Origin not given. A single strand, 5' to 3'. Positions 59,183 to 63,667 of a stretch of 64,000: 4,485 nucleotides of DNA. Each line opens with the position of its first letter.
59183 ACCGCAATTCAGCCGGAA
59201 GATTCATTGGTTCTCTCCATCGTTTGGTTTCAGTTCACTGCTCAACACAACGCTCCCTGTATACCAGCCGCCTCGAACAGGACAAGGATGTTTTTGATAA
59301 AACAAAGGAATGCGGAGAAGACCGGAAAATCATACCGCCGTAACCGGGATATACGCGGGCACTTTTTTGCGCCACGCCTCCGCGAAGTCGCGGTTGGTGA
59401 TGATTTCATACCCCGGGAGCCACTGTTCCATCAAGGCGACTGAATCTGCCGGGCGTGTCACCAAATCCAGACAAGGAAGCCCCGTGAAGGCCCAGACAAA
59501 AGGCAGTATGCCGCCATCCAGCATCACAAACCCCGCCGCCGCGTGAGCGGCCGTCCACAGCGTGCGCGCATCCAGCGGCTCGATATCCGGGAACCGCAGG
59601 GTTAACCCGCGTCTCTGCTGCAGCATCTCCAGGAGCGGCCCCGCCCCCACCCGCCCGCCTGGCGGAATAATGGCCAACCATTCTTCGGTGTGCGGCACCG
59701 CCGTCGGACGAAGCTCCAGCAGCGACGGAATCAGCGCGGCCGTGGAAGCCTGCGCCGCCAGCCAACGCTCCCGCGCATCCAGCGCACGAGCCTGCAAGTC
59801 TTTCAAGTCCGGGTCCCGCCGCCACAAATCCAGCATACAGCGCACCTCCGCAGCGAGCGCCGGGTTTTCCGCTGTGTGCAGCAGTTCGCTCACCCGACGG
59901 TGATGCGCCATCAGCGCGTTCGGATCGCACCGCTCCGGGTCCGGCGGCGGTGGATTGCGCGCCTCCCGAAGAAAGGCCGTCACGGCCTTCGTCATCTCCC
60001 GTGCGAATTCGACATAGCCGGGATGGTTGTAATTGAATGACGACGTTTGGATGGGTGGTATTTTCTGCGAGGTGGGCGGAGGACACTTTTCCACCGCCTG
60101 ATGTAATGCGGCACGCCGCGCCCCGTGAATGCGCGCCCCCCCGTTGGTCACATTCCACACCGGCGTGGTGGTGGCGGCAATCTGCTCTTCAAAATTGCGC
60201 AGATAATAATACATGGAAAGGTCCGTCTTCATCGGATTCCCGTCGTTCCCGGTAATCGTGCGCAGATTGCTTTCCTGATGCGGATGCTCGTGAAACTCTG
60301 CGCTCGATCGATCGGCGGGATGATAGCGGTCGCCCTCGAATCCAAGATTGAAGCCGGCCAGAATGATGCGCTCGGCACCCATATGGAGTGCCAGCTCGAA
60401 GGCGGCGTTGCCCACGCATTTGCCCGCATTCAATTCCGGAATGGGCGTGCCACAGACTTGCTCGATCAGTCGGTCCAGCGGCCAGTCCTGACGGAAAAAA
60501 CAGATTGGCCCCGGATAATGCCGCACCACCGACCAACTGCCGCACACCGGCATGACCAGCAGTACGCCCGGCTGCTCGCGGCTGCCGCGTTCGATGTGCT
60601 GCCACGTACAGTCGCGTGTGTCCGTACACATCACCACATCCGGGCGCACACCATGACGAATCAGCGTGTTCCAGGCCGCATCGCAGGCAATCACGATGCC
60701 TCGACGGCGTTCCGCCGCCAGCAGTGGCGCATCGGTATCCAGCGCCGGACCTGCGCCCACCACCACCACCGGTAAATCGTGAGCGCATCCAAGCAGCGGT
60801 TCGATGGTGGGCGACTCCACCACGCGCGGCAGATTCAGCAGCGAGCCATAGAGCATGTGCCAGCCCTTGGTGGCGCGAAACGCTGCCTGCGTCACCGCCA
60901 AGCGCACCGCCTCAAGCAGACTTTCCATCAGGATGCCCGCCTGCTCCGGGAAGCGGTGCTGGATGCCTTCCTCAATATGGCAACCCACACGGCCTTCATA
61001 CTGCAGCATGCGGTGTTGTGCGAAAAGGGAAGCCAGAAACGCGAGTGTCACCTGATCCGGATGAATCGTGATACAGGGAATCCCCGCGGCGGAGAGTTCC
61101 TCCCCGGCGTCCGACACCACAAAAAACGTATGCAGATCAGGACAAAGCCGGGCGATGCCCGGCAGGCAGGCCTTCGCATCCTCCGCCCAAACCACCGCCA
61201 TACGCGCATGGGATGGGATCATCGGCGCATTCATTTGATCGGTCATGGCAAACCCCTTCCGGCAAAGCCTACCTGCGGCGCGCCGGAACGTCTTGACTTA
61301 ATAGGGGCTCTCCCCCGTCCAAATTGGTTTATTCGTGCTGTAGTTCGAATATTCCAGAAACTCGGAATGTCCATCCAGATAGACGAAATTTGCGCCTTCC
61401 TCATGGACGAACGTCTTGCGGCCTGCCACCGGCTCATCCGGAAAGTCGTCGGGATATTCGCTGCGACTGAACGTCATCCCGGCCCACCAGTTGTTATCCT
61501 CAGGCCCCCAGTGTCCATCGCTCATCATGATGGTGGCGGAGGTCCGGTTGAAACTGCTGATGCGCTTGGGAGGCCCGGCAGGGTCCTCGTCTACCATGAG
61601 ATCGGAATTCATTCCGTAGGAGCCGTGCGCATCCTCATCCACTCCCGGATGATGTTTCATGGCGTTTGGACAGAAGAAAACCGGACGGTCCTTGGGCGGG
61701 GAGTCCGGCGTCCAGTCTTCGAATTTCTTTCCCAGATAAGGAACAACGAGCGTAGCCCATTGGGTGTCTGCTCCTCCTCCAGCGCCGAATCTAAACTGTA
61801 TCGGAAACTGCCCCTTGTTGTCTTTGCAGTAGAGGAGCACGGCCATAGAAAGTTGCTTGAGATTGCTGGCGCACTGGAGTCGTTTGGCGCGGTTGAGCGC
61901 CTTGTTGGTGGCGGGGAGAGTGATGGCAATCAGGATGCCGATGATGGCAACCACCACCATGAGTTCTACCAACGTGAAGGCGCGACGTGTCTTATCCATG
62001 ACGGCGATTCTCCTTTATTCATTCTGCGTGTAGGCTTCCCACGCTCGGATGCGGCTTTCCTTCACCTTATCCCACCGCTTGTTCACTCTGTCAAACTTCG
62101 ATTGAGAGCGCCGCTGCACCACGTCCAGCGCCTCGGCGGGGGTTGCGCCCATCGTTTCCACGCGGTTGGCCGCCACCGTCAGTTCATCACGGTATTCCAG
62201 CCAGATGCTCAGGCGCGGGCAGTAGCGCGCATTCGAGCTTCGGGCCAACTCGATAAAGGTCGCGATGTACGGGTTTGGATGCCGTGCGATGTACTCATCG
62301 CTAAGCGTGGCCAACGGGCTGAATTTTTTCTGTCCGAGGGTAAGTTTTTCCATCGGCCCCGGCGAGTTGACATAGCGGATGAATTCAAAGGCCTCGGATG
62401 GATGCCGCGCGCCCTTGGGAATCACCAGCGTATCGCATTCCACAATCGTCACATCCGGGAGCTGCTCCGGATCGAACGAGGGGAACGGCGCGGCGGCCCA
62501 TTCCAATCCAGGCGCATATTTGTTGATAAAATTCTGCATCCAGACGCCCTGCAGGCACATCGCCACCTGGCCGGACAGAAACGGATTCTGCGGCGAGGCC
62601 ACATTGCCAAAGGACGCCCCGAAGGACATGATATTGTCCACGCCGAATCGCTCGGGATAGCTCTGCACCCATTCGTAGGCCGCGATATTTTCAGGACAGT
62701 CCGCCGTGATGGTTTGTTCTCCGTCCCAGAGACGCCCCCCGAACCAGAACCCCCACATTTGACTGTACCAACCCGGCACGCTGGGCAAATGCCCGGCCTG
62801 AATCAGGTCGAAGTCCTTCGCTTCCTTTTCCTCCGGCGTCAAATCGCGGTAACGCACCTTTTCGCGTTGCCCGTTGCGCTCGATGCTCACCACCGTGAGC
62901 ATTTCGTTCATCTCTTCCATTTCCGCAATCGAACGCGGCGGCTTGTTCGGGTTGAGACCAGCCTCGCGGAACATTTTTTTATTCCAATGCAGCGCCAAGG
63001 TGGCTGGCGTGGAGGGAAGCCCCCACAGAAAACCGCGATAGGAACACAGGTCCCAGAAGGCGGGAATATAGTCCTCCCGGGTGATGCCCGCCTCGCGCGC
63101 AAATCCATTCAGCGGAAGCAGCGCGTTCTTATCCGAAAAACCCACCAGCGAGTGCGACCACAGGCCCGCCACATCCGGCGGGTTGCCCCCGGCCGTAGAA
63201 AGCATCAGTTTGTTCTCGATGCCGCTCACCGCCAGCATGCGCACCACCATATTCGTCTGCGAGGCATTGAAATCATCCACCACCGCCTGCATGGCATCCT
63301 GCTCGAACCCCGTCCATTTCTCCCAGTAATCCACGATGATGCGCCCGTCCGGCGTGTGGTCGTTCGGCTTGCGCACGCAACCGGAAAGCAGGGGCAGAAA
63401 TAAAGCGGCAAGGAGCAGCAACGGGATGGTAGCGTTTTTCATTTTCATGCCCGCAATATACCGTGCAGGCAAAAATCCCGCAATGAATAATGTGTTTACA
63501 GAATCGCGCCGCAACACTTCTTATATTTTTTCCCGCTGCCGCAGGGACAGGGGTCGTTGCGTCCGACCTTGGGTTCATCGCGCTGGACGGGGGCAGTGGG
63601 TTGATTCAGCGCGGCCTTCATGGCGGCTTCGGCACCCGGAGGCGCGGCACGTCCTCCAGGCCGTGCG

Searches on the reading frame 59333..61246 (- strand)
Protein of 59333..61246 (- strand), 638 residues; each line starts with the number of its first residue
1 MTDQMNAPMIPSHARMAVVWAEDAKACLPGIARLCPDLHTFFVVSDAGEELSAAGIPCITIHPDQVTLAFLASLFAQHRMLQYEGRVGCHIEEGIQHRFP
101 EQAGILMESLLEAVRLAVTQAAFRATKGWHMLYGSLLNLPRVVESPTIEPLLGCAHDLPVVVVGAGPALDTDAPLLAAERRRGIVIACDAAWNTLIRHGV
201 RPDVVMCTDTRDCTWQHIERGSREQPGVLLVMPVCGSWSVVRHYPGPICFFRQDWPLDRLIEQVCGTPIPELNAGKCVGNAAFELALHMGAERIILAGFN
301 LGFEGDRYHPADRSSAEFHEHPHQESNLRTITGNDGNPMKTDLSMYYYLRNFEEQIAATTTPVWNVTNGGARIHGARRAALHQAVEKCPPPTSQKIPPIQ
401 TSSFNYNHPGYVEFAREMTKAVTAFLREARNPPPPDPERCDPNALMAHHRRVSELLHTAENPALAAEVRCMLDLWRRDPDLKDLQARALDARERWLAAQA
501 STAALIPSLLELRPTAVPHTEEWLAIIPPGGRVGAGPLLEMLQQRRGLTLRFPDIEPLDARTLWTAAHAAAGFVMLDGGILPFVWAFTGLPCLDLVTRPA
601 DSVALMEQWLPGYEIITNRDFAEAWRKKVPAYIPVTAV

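Call 11: search_protein_families(library=pfam, proteins=[window:59333-61246:-], max_evalue=0.001)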
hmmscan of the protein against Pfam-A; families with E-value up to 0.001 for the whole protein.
window:59333-61246:- (638 aa): 1 family
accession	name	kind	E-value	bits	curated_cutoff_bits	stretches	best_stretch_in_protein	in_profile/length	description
PF01973.23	MptE-like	-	3.2e-31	108.8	34.6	1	137-305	5-170/171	6-hydroxymethylpterin diphosphokinase MptE-like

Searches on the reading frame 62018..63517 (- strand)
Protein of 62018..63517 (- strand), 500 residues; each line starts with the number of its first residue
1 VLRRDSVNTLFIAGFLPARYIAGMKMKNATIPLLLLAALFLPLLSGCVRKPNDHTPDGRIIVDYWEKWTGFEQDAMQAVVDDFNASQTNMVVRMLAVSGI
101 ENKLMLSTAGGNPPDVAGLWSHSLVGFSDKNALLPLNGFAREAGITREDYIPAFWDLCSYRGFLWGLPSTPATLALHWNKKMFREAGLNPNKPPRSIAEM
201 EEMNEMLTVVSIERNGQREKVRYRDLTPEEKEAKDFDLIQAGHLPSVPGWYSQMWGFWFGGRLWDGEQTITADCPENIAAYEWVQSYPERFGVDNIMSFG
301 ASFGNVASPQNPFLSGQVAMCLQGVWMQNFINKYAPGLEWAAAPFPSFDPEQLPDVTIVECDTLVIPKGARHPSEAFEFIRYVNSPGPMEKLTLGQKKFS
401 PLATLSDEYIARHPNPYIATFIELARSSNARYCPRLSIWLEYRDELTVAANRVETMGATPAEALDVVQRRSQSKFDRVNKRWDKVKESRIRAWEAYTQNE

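Call 11: search_protein_families(library=pfam, proteins=[window:62018-63517:-], max_evalue=0.001)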
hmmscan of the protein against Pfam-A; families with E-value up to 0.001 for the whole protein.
window:62018-63517:- (500 aa): 2 families
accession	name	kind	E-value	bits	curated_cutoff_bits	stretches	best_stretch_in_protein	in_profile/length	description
PF01547.30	SBP_bac_1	-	8.8e-20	72.3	26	1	73-388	5-305/307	Bacterial extracellular solute-binding protein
PF13416.11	SBP_bac_8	-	2.5e-19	70.6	27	1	78-391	1-251/279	Bacterial extracellular solute-binding protein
